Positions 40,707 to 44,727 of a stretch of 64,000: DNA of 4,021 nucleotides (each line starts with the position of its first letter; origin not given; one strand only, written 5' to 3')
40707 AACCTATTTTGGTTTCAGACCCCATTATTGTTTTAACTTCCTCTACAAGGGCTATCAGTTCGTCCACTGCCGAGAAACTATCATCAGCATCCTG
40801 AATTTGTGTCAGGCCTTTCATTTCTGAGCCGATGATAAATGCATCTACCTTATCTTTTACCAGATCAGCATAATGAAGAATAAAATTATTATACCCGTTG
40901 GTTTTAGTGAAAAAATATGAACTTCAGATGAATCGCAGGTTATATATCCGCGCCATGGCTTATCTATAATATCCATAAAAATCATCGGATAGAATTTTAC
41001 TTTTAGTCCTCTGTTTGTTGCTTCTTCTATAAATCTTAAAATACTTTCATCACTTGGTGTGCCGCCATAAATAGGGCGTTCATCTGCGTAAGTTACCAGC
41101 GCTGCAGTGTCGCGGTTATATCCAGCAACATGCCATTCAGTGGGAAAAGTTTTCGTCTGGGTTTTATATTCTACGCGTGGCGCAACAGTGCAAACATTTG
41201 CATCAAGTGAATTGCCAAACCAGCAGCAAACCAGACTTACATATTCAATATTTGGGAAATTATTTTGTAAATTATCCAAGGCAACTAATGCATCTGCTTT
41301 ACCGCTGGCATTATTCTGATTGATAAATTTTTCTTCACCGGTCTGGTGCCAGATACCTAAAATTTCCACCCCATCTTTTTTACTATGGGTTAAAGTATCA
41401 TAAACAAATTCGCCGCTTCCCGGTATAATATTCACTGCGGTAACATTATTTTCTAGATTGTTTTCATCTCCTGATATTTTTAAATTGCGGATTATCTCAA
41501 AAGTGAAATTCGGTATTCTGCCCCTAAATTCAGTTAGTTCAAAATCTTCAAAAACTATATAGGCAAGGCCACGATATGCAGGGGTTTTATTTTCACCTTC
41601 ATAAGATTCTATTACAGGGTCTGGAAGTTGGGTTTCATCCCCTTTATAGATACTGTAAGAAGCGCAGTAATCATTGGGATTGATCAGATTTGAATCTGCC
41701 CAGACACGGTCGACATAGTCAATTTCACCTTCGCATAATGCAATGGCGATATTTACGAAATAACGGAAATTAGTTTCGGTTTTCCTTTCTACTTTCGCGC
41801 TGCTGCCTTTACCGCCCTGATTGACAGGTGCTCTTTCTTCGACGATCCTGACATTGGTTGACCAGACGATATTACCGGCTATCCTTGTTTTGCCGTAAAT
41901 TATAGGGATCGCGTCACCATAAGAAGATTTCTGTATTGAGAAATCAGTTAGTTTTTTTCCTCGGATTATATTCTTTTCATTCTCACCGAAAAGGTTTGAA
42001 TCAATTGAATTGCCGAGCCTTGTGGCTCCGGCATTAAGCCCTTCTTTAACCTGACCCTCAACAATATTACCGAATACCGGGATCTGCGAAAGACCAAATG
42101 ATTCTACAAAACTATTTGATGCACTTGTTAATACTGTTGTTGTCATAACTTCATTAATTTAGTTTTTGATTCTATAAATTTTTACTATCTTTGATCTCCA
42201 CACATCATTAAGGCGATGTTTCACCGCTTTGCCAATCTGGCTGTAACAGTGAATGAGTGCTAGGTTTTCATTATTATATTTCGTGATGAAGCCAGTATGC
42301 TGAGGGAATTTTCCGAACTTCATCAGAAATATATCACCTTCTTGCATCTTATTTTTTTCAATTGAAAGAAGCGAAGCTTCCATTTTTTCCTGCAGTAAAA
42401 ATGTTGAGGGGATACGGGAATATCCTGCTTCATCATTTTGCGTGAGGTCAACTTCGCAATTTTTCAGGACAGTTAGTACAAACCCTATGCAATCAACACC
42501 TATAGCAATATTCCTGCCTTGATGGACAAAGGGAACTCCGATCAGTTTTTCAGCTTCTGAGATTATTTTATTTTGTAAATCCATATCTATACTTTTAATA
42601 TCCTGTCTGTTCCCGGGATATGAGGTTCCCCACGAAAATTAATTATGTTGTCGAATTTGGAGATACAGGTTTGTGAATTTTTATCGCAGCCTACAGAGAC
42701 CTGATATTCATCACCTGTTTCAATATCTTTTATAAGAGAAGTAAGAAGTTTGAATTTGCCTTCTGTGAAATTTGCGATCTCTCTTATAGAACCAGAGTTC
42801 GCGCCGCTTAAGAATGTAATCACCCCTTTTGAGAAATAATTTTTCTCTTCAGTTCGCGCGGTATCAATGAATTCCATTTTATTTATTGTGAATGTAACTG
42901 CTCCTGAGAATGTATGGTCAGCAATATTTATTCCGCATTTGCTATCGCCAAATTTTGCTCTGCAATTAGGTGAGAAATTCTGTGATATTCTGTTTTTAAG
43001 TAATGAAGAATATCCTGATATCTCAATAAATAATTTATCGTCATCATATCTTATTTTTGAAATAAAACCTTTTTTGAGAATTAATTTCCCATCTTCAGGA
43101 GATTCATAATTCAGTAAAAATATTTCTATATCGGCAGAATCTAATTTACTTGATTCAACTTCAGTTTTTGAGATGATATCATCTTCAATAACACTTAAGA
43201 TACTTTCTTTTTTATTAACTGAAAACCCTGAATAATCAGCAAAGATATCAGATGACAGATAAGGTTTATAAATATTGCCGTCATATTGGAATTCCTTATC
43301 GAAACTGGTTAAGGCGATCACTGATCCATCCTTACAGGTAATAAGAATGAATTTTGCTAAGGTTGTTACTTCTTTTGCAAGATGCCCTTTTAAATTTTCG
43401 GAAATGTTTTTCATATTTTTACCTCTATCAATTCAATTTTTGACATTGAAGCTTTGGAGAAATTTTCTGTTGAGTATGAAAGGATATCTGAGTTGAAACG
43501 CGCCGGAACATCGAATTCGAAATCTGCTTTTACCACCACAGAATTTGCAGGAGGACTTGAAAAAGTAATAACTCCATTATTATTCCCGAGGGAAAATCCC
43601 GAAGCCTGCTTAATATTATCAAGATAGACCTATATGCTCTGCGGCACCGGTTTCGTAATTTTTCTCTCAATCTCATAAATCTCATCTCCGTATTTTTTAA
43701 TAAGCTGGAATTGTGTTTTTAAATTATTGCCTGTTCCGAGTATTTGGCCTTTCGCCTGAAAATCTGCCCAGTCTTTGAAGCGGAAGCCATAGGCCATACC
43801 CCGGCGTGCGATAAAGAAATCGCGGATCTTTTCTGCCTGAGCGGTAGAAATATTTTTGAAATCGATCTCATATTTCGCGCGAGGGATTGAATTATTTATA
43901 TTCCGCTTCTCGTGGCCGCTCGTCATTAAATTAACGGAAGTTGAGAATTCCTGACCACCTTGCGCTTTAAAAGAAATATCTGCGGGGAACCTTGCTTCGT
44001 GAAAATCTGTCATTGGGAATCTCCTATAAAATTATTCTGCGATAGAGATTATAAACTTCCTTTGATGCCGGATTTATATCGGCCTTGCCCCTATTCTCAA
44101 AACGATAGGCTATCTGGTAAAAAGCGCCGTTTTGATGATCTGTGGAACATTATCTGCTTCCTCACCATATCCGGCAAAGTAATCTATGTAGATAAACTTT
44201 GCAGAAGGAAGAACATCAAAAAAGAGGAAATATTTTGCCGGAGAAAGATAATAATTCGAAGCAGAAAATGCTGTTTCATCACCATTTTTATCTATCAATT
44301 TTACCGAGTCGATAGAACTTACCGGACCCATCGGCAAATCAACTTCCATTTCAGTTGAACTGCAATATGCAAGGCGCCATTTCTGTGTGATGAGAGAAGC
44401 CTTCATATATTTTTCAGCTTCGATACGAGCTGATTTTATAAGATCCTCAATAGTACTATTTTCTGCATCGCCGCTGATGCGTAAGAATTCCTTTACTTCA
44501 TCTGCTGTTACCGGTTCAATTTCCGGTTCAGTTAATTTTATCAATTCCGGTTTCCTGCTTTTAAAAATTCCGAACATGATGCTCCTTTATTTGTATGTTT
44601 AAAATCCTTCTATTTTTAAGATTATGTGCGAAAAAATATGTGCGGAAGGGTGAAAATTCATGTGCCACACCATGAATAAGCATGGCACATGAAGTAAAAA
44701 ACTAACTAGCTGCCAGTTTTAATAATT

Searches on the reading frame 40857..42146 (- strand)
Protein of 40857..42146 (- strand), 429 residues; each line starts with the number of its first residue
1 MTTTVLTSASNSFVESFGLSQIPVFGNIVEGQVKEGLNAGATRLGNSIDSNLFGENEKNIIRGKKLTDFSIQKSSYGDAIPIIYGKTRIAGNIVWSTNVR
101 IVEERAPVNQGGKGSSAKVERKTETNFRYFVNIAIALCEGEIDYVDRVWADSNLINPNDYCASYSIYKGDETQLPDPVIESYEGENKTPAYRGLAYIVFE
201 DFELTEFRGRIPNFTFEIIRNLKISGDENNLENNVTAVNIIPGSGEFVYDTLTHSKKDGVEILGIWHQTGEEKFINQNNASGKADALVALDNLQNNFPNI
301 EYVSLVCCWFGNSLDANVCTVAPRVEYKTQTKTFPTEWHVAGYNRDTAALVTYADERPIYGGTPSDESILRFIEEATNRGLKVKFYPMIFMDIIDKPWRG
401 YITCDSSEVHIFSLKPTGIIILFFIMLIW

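Call 4: search_protein_families(library=pfam, proteins=[window:40857-42146:-])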
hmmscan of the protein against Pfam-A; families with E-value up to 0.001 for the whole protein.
window:40857-42146:- (429 aa): 0 families

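Call 40: search_protein_families(library=ncbifam, proteins=[window:40857-42146:-], max_evalue=0.01)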
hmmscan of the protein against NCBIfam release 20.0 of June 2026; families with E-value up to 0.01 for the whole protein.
window:40857-42146:- (429 aa): 1 family
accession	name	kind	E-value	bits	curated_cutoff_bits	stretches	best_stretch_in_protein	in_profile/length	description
NF048004.1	GTA_megatron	equivalog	3.9e-125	419.2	800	1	1-407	1-392/1299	baseplate multidomain protein megatron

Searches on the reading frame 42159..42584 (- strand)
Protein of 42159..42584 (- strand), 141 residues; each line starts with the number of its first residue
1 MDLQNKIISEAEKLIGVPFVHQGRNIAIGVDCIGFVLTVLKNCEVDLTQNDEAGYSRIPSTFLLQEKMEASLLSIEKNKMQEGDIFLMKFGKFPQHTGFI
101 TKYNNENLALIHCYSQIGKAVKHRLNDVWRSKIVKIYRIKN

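Call 4: search_protein_families(library=pfam, proteins=[window:42159-42584:-])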
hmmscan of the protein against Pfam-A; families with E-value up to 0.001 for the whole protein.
window:42159-42584:- (141 aa): 1 family
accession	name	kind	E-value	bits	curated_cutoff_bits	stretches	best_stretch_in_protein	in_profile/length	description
PF00877.26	NLPC_P60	-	1.8e-08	34.7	23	1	16-135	1-102/105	NlpC/P60 family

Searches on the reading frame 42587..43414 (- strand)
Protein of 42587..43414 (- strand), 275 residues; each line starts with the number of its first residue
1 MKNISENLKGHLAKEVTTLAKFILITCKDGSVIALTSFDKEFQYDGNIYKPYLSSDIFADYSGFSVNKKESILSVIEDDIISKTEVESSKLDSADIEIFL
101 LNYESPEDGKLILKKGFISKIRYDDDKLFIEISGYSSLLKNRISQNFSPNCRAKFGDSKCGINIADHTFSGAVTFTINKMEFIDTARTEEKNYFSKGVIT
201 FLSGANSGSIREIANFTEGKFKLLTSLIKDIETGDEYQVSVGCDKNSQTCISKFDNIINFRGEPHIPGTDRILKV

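Call 4: search_protein_families(library=pfam, proteins=[window:42587-43414:-])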
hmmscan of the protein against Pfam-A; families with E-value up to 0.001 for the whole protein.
window:42587-43414:- (275 aa): 2 families
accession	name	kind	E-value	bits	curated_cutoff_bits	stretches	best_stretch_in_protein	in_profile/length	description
PF09931.15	Phage_phiJL001_Gp84_N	-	5e-34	118.2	26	1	5-163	1-160/160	Baseplate hub protein, N-terminal attachment domain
PF09356.15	Phage_BR0599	-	8.8e-25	87.3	22.9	1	192-270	1-80/80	Phage conserved hypothetical protein BR0599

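Call 40: search_protein_families(library=ncbifam, proteins=[window:42587-43414:-], max_evalue=0.01)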
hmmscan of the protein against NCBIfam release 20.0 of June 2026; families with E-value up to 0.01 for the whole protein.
window:42587-43414:- (275 aa): 1 family
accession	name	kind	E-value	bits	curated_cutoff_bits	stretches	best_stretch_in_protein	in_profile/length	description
TIGR02218.1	phg_TIGR02218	equivalog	2.2e-53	181.6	80.5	1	25-272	3-251/266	phage/gene transfer agent baseplate hub protein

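Call 54: find_encoding_contigs(protein=window:42587-43414:-, flank=6000, max_places=4)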
Protein window:42587-43414:- (275 aa): 1 contig read that carries it; 1 place shown.
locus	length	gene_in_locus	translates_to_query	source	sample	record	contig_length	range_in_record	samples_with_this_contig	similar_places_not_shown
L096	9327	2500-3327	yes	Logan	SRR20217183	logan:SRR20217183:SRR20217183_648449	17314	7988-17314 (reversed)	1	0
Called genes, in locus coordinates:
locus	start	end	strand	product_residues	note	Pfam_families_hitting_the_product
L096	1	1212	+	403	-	?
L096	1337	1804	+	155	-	PF05135:Phage_connect_1 (weak), PF24163:HCP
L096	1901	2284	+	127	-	PF09343:DUF2460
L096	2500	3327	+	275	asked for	PF09931:Phage_phiJL001_Gp84_N, PF09356:Phage_BR0599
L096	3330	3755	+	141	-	PF00877:NLPC_P60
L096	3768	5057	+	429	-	-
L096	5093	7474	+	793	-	PF13547:GTA_TIM, PF13550:Phage-tail_3, PF23666:Rcc01698_C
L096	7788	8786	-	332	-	PF01379:Porphobil_deam, PF03900:Porphobil_deamC (faint)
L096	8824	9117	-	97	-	PF02049:FliE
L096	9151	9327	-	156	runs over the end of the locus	PF00460:Flg_bb_rod, PF06429:Flg_bbr_C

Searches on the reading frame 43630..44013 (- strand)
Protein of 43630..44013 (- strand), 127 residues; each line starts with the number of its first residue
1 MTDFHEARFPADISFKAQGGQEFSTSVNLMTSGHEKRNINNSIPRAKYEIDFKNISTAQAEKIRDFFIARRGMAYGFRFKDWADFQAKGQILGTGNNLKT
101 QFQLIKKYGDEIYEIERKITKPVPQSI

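Call 4: search_protein_families(library=pfam, proteins=[window:43630-44013:-])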
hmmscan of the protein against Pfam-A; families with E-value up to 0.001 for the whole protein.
window:43630-44013:- (127 aa): 1 family
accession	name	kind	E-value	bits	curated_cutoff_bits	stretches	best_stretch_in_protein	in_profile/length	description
PF09343.15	DUF2460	-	1.3e-39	136.2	30.4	1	5-126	1-131/205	Conserved hypothetical protein 2217 (DUF2460)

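Call 40: search_protein_families(library=ncbifam, proteins=[window:43630-44013:-], max_evalue=0.01)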
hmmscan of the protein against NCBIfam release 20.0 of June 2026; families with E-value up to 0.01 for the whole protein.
window:43630-44013:- (127 aa): 1 family
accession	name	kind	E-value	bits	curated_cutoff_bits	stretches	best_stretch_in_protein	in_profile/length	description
TIGR02217.1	chp_TIGR02217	subfamily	2.5e-32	112.1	136.65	1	4-127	2-134/210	phage distal tail protein, Rcc01695 family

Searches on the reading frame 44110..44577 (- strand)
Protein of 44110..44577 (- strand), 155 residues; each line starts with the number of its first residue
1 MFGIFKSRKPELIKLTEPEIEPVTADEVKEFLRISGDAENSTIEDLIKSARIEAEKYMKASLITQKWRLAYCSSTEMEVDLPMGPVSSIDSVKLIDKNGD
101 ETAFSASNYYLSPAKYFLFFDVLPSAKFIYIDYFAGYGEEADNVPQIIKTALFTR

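Call 3: search_protein_families(library=pfam, proteins=[window:44110-44577:-])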
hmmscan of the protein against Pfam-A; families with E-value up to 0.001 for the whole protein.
window:44110-44577:- (155 aa): 1 family
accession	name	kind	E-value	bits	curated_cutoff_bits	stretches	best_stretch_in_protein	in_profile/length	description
PF05135.19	Phage_connect_1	-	1e-05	26.3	21.2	1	26-98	5-66/101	Phage gp6-like head-tail connector protein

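Call 40: search_protein_families(library=ncbifam, proteins=[window:44110-44577:-], max_evalue=0.01)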
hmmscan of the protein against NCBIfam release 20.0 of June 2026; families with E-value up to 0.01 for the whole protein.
window:44110-44577:- (155 aa): 2 families
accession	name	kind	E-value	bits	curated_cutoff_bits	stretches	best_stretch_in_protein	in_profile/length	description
TIGR02215.1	phage_chp_gp8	equivalog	1.1e-19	70.9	39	1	12-154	3-152/188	head-tail connector protein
TIGR01560.2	put_DNA_pack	equivalog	2.6e-05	24.2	24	1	26-62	2-38/89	head-tail connector protein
